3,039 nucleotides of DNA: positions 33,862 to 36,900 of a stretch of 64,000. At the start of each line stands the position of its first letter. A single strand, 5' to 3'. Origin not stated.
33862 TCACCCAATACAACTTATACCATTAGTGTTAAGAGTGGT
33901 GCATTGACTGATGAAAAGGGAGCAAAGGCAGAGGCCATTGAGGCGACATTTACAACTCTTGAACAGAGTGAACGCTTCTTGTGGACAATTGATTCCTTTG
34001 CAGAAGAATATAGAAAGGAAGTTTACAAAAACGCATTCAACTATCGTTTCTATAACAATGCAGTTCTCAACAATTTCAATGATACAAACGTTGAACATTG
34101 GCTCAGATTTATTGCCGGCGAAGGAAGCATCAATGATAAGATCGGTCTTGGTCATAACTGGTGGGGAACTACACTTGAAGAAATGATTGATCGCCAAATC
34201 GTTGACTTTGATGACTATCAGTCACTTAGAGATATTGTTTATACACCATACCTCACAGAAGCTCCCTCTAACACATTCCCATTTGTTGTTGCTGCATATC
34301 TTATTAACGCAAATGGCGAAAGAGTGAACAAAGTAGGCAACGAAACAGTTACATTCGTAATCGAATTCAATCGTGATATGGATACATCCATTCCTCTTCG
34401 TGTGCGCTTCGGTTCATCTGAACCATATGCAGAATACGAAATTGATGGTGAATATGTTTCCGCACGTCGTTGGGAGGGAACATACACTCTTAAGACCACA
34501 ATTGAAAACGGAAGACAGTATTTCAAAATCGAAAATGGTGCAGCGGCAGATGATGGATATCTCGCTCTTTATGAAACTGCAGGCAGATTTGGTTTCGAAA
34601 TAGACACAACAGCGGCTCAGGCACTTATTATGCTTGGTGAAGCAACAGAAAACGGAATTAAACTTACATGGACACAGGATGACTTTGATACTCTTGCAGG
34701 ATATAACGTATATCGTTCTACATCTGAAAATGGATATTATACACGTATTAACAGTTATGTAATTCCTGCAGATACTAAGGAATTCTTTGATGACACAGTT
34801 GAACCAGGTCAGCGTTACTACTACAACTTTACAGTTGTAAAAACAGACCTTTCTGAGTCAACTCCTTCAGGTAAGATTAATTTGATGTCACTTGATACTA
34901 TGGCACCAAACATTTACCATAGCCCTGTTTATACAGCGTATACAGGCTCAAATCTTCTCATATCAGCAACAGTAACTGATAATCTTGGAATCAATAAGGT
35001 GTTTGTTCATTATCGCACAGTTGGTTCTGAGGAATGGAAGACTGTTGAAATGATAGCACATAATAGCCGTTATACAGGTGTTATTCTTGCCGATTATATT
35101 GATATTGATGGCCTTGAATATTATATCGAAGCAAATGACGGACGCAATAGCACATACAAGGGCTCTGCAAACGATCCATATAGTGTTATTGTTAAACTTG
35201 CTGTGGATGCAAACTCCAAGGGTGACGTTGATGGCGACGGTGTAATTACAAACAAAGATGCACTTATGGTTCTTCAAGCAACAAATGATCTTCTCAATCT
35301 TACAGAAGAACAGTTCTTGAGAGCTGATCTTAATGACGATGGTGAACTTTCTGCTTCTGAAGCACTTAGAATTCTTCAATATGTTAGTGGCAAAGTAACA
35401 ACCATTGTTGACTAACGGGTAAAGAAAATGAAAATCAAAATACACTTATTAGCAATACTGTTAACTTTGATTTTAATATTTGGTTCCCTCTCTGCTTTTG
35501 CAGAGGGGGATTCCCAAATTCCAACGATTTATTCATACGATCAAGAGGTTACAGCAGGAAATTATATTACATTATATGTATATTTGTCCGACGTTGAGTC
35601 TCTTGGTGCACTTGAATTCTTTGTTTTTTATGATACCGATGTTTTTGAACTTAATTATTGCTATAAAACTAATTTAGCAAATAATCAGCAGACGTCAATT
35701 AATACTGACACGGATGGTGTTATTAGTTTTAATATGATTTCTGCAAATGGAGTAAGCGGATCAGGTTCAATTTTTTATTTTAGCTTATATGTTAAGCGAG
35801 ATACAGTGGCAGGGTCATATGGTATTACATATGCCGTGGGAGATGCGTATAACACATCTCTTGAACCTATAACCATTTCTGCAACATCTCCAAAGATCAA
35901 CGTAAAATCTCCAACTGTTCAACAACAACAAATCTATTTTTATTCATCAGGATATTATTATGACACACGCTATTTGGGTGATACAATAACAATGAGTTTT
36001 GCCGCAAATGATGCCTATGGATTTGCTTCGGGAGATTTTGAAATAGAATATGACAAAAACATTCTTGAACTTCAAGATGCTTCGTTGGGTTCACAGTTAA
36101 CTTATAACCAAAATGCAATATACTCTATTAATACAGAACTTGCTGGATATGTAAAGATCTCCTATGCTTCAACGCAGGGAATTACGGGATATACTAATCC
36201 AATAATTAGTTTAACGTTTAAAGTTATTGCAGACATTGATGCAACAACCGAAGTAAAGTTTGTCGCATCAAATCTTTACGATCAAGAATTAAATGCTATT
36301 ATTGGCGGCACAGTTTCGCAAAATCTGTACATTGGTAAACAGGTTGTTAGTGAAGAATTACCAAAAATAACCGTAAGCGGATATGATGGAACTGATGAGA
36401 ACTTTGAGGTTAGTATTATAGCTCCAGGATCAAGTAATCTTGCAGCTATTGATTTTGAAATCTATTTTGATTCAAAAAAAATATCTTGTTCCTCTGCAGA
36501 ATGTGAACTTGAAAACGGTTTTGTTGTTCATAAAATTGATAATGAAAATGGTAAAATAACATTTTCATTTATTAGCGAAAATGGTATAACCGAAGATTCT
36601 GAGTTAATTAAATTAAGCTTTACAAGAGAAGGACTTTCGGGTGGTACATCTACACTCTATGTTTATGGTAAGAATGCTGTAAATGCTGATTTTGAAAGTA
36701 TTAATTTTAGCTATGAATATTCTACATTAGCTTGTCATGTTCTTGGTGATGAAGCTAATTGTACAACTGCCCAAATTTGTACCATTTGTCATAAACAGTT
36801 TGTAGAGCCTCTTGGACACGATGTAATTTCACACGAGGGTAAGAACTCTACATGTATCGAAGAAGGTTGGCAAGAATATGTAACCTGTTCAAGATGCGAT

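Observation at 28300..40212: Cellulosome-style cohesin/dockerin operon whose cargo is a giant S8 protease and whose anchor is a TM helix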

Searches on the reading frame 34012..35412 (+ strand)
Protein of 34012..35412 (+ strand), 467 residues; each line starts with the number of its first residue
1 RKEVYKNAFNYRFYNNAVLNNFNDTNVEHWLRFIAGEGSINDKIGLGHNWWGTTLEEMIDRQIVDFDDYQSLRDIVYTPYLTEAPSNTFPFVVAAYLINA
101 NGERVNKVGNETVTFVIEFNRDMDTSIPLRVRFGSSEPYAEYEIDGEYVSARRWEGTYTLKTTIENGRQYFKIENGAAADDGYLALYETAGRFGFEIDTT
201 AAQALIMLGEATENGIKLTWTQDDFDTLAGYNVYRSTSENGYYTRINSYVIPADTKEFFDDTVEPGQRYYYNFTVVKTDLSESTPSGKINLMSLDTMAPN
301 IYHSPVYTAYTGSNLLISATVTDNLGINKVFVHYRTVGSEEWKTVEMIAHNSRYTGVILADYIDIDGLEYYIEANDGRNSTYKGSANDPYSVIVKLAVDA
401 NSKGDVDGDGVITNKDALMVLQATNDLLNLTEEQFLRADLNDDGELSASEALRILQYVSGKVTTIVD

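Call 38: find_related_loci(query=A2, collection=metagenome_contigs, flank=10000)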
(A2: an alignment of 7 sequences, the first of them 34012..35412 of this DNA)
Query A2 (467 aa) in metagenome_contigs; peptide patterns used: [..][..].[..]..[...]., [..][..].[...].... (x = any residue, [..] = any of these).
569 stretches matched a pattern; 61 encode a relative of the query (tblastn E <= 1e-3); 61 distinct loci.
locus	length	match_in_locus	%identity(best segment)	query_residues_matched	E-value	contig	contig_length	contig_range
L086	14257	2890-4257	63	9-466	0e+0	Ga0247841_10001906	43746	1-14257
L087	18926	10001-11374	62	12-465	0e+0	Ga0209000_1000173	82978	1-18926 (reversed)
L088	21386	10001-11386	60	6-466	0e+0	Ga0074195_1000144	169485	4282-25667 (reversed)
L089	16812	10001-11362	60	10-465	1e-176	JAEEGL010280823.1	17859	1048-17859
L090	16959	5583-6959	58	6-465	8e-173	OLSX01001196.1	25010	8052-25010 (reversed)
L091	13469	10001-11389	56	2-466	4e-172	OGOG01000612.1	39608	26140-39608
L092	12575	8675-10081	53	2-465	2e-158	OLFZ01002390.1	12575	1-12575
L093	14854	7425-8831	53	2-465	3e-158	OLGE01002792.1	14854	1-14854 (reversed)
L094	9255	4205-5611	53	2-465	4e-158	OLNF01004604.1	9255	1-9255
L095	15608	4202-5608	53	2-465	4e-158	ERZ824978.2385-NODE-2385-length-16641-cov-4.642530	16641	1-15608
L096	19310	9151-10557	53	2-465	3e-158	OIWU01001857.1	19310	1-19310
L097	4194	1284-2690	53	2-465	2e-162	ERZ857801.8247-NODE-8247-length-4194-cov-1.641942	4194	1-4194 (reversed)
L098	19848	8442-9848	53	2-465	1e-157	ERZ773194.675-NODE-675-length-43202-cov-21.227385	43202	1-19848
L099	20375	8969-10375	53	2-465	1e-157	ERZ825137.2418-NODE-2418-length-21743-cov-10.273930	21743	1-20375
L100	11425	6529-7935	53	2-465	3e-157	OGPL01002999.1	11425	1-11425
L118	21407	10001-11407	53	2-465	3e-156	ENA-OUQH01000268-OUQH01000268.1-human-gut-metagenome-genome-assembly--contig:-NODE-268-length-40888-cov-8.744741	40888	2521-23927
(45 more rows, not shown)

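Call 81: search_solved_structures(query=A2, max_evalue=1)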
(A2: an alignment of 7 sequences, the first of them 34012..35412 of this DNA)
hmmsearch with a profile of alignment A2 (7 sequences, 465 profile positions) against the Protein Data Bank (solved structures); distinct sequences matched with E-value up to 1: 28.
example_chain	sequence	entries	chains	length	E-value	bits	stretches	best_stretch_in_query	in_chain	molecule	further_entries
8x39_A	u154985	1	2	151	4e-09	39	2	401-464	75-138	Serine protease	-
8x3a_A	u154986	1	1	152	4.1e-09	39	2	401-464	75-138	Serine protease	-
2ccl_B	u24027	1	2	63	5.9e-07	31.9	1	402-456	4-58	ENDO-1,4-BETA-XYLANASE Y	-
1ohz_B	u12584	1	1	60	1.8e-06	30.2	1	402-456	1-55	ENDO-1,4-BETA-XYLANASE Y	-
4uyq_B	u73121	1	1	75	4.4e-05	25.7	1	402-461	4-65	Cellulosomal scaffoldin adaptor protein B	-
4uyp_B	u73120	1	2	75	0.00019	23.6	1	402-461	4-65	Cellulosomal scaffoldin adaptor protein B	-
6i0x_A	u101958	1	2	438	0.00031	22.9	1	300-392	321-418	Peptidylarginine deiminase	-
5ak7_A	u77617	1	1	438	0.00031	22.9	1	300-392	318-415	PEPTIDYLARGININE DEIMINASE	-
5ak8_A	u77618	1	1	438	0.00031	22.9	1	300-392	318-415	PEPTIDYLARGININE DEIMINASE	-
4yt9_A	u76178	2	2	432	0.00033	22.8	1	300-392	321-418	Peptidylarginine deiminase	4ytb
4ytg_A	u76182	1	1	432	0.00033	22.8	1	300-392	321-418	Peptidylarginine deiminase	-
2y3n_B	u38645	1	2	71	0.0033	19.5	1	402-457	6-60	CELLULOSOMAL FAMILY-48 PROCESSIVE GLYCOSIDE HYDROLASE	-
8ajy_B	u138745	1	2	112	0.0098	17.9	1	401-458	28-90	Dockerin from ScaH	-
5lxv_B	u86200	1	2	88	0.034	16.2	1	399-459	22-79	Carbohydrate-binding protein WP_009985128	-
3mpc_A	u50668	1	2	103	0.039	16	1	216-277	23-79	Fn3-like protein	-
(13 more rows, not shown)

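Call 91: search_protein_families(library=pfam, proteins=[L118:14479-15201:+, L118:14967-16463:+, L118:15099-16265:-, L118:16700-18079:-, L118:2665-3618:-, L118:11429-14401:+], max_evalue=0.01)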
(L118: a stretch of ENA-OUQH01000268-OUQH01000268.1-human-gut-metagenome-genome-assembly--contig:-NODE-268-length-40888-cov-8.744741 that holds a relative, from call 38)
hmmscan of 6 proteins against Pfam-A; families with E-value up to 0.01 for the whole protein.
L118:14479-15201:+ (241 aa): 0 families

L118:14967-16463:+ (499 aa): 0 families

L118:15099-16265:- (388 aa): 7 families
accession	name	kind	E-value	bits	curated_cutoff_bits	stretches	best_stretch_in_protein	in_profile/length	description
PF04432.18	FrhB_FdhB_C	-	4.4e-15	56.3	23.3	1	156-312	2-136/150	Coenzyme F420 hydrogenase/dehydrogenase, beta subunit C terminus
PF13187.11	Fer4_9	-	2.2e-06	28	27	1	14-59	1-48/52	4Fe-4S dicluster domain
PF12838.12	Fer4_7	-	2.4e-06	28.3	27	1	14-60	1-50/52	4Fe-4S dicluster domain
PF04422.18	FrhB_FdhB_N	-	1.3e-05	25.7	22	1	73-141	2-73/78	Coenzyme F420 hydrogenase/dehydrogenase, beta subunit N-term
PF14697.11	Fer4_21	-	0.00085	19.8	35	1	13-60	6-53/59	4Fe-4S dicluster domain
PF13237.11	Fer4_10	-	0.0014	19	25.5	1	45-73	6-37/53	4Fe-4S dicluster domain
PF13183.11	Fer4_8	-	0.0016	19.4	27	1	46-69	3-26/68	4Fe-4S dicluster domain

L118:16700-18079:- (459 aa): 0 families

L118:2665-3618:- (317 aa): 1 family
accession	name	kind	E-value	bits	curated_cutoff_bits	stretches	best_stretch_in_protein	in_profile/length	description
PF00929.31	RNase_T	-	5.1e-08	34.1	24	1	1-163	1-162/164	Exonuclease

L118:11429-14401:+ (991 aa): 4 families
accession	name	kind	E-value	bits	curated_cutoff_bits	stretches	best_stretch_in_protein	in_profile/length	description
PF00963.24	Cohesin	-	2.9e-20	73.3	24.1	2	313-419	9-119/139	Cohesin domain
PF06677.18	Auto_anti-p27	-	4.2e-06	27.2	24.1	0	728-742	15-29/40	Sjogren's syndrome/scleroderma autoantigen 1 (Autoantigen p27)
PF10367.15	zf-Vps39_C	-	1.7e-05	24.7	24.7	0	604-623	6-25/41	Vacuolar sorting protein 39 C-terminal zinc finger domain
PF24973.1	EGF_LMN_ATRN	-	5e-05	23.8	27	0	586-620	5-37/44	Laminin/attractin EGF domain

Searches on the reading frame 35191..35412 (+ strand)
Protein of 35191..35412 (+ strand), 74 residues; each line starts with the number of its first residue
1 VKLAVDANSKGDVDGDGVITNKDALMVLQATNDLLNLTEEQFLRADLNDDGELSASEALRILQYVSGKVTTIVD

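Call 57: search_solved_structures(query=window:35191-35412:+, max_evalue=1, show_alignments=2)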
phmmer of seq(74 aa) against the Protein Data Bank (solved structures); distinct sequences matched with E-value up to 1: 229 (the best 60 are shown).
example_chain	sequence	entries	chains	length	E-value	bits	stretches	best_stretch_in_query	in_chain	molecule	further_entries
8x39_A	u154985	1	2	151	3e-08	37.1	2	10-71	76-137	Serine protease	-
8x3a_A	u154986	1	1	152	3.1e-08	37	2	10-71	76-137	Serine protease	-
2ccl_B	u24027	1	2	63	1.1e-05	29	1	11-65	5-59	ENDO-1,4-BETA-XYLANASE Y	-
2y3n_B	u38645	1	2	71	2e-05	28.1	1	9-68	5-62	CELLULOSOMAL FAMILY-48 PROCESSIVE GLYCOSIDE HYDROLASE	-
1ohz_B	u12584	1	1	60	2.7e-05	27.7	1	11-65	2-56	ENDO-1,4-BETA-XYLANASE Y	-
1jfj_A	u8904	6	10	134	0.00075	23.2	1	12-59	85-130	CALCIUM-BINDING PROTEIN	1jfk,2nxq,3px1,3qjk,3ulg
2m7n_A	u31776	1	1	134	0.00079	23.1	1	12-59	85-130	Calcium-binding protein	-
4uyp_B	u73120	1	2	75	0.0008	23.1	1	11-69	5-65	Cellulosomal scaffoldin adaptor protein B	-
6kg9_A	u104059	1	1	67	0.001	22.8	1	43-73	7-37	And cellulose-binding endoglucanase family 9 CelL ortholog dockerin domain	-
6kge_D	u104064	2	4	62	0.001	22.8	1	43-73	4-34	And cellulose-binding endoglucanase family 9 CelL ortholog dockerin domain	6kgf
5t7c_A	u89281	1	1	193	0.0014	22.4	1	11-72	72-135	Hippocalcin-like protein 1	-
4uyq_B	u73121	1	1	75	0.0014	22.3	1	11-69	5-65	Cellulosomal scaffoldin adaptor protein B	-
9jqi_A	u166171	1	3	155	0.0021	21.8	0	7-45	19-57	Calmodulin-1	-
2k0j_A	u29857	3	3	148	0.0024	21.6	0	9-70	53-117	calmodulin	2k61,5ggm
8aht_A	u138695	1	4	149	0.0026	21.5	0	9-61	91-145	Calmodulin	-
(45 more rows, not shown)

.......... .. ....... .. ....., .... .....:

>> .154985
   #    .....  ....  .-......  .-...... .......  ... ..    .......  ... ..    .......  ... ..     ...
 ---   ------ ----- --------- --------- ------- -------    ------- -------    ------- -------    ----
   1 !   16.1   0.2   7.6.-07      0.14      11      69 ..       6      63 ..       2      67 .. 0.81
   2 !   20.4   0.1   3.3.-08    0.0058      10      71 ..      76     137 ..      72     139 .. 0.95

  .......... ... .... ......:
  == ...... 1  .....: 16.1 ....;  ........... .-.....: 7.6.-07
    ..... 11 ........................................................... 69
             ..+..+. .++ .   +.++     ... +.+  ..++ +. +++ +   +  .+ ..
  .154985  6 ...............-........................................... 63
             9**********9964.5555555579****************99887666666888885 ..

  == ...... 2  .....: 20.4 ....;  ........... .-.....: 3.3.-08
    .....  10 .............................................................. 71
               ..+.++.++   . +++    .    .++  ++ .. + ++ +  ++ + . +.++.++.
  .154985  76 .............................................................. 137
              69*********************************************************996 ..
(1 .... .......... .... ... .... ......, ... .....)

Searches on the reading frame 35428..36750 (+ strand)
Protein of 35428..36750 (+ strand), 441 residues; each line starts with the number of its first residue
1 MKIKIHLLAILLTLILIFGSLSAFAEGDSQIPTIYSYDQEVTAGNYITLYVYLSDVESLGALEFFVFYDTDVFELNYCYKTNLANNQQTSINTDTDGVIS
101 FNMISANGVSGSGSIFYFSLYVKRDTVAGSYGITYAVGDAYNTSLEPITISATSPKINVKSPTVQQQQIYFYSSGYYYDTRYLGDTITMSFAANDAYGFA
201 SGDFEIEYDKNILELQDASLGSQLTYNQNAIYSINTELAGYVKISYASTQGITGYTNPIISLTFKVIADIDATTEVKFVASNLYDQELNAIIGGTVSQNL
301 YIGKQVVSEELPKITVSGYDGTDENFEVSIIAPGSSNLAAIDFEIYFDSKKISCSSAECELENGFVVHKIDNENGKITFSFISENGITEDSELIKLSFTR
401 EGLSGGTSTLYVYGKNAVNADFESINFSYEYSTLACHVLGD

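Call 48: search_solved_structures(query=window:35428-36750:+, max_evalue=1, show_alignments=0)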
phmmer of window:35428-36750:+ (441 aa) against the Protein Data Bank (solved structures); distinct sequences matched with E-value up to 1: 2.
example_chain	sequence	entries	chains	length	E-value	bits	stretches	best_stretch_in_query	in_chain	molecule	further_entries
2xdh_A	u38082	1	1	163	0.027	16.7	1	33-123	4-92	COHESIN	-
7mxl_A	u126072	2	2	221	0.048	15.8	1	108-193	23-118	REGN5713 antibody Fab fragment heavy chain | REGN5713 Fab fragment heavy chain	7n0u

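Call 106: search_protein_representatives(protein=window:35428-36747:+)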
Query: 440 residues. Proteins with E-value up to 0.001 (for the whole library): 532; up to 1e-10: 340; up to 1e-30: 170. The best 150 are listed.
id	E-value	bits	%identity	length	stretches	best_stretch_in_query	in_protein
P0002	7.0e-137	473.1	54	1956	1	4-440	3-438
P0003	9.0e-123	426.6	54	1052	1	46-440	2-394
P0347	5.6e-117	407.5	48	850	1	7-440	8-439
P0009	8.1e-116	403.7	47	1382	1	4-440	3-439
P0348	1.1e-78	281.5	37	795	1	2-429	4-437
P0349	2.7e-76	273.6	35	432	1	9-422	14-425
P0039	7.2e-71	255.7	36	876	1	22-429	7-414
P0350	4.0e-70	253.2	36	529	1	17-431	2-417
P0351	2.3e-69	250.8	35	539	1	8-437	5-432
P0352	3.6e-69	250.1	34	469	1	7-430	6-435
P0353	1.4e-68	248.1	35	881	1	3-430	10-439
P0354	2.1e-68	247.6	35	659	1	9-435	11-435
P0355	6.5e-68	246.0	34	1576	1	10-434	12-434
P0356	8.6e-67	242.3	33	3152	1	7-429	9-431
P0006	6.2e-65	236.1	33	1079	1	18-434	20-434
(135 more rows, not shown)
